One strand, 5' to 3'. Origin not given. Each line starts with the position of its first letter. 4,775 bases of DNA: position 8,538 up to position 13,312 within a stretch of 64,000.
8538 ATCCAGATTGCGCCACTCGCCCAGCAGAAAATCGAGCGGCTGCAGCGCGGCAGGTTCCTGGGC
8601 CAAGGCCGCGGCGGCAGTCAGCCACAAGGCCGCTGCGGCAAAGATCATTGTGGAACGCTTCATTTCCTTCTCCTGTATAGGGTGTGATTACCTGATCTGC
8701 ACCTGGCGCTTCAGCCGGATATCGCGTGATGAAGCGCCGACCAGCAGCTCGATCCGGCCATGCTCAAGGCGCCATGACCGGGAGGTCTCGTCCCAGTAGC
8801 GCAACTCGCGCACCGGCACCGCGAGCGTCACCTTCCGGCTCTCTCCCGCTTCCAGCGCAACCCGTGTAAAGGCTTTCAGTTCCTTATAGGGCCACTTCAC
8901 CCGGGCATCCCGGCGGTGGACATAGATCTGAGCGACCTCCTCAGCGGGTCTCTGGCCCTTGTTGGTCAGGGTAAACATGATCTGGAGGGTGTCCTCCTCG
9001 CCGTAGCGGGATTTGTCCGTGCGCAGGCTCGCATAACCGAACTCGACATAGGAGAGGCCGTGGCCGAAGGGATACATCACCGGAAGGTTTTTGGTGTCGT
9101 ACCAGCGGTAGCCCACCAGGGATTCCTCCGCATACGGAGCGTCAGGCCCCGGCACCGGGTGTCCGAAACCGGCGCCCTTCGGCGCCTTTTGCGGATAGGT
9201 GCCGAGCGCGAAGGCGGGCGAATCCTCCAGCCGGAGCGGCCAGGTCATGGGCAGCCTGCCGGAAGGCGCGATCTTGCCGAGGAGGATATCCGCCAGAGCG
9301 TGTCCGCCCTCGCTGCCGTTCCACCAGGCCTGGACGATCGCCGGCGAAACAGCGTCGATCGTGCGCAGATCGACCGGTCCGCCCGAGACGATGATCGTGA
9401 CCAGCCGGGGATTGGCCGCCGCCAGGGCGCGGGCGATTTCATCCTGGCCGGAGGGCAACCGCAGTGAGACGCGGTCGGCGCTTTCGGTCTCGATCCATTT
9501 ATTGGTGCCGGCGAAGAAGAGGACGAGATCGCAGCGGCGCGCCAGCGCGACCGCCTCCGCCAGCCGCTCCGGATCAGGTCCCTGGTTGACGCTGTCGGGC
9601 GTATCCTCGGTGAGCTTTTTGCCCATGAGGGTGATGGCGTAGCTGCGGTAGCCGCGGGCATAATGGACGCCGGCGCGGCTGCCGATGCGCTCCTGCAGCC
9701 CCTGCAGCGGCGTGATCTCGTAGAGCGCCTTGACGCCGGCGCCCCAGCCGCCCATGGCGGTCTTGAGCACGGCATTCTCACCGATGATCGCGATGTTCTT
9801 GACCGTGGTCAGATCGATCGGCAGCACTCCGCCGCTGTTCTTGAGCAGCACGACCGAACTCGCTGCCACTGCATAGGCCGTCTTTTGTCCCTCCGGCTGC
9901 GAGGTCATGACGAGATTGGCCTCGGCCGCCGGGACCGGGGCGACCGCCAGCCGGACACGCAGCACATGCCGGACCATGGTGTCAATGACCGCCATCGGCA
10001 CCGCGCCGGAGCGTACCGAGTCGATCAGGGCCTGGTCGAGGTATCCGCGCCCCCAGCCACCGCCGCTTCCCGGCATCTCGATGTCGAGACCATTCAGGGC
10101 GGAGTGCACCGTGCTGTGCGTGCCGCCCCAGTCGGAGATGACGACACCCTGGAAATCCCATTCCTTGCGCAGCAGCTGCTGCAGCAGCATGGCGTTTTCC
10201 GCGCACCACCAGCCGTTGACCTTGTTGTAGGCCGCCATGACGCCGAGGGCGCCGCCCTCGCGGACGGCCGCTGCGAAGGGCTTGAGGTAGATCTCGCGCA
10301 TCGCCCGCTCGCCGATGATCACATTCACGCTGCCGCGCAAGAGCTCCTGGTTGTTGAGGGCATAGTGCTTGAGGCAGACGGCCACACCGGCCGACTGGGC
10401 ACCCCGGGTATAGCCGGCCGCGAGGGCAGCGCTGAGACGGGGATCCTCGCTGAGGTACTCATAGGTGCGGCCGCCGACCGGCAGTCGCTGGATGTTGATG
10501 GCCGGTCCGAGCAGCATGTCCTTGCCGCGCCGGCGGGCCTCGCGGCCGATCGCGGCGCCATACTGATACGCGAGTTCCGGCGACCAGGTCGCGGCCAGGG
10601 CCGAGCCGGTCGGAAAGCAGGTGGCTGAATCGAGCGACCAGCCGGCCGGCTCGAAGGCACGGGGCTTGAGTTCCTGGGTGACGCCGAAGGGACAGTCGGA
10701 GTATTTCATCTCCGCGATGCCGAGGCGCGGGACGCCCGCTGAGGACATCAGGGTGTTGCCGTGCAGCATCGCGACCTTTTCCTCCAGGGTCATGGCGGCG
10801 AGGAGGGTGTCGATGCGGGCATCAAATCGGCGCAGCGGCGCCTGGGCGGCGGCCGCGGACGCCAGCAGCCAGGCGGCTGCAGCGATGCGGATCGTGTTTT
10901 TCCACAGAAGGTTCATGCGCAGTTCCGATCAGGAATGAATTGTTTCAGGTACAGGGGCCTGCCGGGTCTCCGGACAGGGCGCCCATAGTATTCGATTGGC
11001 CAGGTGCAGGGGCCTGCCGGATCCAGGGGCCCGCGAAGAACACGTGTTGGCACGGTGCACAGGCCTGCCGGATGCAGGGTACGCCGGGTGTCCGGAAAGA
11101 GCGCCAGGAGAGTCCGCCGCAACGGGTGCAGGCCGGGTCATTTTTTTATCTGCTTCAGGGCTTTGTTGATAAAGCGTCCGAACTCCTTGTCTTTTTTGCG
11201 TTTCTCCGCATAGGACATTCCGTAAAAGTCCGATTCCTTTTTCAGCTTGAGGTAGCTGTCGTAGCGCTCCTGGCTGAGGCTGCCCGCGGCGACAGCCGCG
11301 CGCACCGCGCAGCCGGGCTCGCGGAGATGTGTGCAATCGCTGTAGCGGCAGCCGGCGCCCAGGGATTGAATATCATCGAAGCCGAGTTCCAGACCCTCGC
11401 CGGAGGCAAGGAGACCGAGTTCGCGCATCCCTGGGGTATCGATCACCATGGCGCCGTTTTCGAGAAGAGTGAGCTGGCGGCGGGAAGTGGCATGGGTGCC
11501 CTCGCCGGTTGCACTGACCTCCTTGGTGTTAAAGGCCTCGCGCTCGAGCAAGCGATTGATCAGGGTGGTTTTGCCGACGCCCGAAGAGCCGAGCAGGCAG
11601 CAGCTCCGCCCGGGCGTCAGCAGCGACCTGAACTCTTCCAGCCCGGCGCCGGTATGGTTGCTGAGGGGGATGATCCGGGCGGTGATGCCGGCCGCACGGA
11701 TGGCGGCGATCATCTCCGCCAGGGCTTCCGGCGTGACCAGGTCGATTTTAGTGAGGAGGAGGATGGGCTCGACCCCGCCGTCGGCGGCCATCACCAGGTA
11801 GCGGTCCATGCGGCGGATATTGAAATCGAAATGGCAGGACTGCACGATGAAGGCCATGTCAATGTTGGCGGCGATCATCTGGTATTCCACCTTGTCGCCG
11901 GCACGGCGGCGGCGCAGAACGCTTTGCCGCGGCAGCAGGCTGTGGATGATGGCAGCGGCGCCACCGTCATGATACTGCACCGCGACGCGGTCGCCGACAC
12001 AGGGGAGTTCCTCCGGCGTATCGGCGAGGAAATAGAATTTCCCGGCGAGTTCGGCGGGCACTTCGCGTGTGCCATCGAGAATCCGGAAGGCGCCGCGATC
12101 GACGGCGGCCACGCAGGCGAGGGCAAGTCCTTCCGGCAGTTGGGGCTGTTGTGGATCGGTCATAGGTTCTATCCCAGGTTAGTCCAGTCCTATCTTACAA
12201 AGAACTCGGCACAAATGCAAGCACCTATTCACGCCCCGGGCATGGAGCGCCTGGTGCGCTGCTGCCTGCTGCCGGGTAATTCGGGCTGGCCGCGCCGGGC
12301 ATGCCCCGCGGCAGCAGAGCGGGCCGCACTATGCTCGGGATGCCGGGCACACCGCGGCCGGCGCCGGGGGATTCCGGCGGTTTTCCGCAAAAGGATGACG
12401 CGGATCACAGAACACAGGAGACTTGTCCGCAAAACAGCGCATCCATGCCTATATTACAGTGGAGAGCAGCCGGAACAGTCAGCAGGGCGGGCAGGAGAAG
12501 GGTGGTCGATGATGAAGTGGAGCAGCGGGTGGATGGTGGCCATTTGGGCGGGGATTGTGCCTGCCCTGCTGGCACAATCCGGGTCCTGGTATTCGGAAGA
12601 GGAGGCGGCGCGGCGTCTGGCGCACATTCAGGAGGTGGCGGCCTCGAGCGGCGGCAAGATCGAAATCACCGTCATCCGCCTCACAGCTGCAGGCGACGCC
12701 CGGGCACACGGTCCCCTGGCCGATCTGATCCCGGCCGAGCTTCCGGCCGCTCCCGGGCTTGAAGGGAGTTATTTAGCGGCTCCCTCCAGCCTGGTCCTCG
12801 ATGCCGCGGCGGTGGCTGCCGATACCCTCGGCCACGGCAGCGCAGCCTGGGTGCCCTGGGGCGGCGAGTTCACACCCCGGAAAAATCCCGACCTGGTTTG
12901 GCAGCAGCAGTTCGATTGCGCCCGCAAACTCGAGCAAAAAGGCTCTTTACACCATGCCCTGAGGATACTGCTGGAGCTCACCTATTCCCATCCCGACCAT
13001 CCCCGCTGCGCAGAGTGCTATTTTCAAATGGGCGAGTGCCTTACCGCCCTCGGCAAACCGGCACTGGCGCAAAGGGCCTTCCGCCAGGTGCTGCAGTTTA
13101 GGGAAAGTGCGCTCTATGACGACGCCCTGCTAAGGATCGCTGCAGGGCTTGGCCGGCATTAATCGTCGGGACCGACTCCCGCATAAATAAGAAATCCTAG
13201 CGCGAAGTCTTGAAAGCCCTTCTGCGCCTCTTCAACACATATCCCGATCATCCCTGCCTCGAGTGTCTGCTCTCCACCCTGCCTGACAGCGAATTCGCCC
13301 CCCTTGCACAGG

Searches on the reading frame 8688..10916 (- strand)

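Call 64: search_protein_families(library=pfam, proteins=[window:8688-10916:-], max_evalue=0.01)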
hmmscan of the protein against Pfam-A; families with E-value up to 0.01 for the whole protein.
window:8688-10916:- (742 aa): 3 families
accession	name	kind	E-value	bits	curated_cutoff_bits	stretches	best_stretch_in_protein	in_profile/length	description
PF01915.27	Glyco_hydro_3_C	-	2.5e-52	178.2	31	1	355-623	1-200/200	Glycosyl hydrolase family 3 C-terminal domain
PF00933.27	Glyco_hydro_3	-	3.3e-36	125.8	27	1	96-321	80-316/316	Glycosyl hydrolase family 3 N terminal domain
PF14310.12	Fn3-like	-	3.6e-24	85.1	25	1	660-730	1-71/71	Fibronectin type III-like domain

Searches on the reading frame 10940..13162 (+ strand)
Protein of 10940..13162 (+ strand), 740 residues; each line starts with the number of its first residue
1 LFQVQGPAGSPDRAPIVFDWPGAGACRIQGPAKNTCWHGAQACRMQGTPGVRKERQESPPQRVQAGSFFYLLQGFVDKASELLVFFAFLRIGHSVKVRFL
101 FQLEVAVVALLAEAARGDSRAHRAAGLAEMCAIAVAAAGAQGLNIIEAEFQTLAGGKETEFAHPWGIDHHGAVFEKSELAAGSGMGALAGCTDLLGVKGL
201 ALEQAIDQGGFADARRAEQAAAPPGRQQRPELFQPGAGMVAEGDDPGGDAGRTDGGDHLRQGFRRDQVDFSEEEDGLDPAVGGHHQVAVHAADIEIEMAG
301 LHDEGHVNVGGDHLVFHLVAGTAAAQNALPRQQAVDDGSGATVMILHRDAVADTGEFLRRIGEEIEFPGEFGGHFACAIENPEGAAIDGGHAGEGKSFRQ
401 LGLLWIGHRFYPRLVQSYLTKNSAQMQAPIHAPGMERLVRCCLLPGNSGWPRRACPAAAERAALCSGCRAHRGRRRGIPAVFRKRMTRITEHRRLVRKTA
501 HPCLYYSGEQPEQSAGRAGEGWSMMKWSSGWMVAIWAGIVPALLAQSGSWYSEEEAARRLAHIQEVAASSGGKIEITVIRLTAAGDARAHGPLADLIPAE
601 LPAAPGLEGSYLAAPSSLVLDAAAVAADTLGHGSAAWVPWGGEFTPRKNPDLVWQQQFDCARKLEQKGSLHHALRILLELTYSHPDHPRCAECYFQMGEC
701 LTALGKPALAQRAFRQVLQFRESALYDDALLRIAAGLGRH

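Call 64: search_protein_families(library=pfam, proteins=[window:10940-13162:+], max_evalue=0.01)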
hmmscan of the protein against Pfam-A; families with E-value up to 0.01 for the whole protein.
window:10940-13162:+ (740 aa): 3 families
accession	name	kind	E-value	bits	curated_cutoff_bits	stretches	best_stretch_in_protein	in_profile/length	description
PF13424.12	TPR_12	-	2.6e-05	24.8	30.1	1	684-722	38-76/77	Tetratricopeptide repeat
PF07719.23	TPR_2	-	0.0043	17.5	27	0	691-719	1-29/34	Tetratricopeptide repeat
PF00515.34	TPR_1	-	0.0085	16.3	27.8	0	691-721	1-31/34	Tetratricopeptide repeat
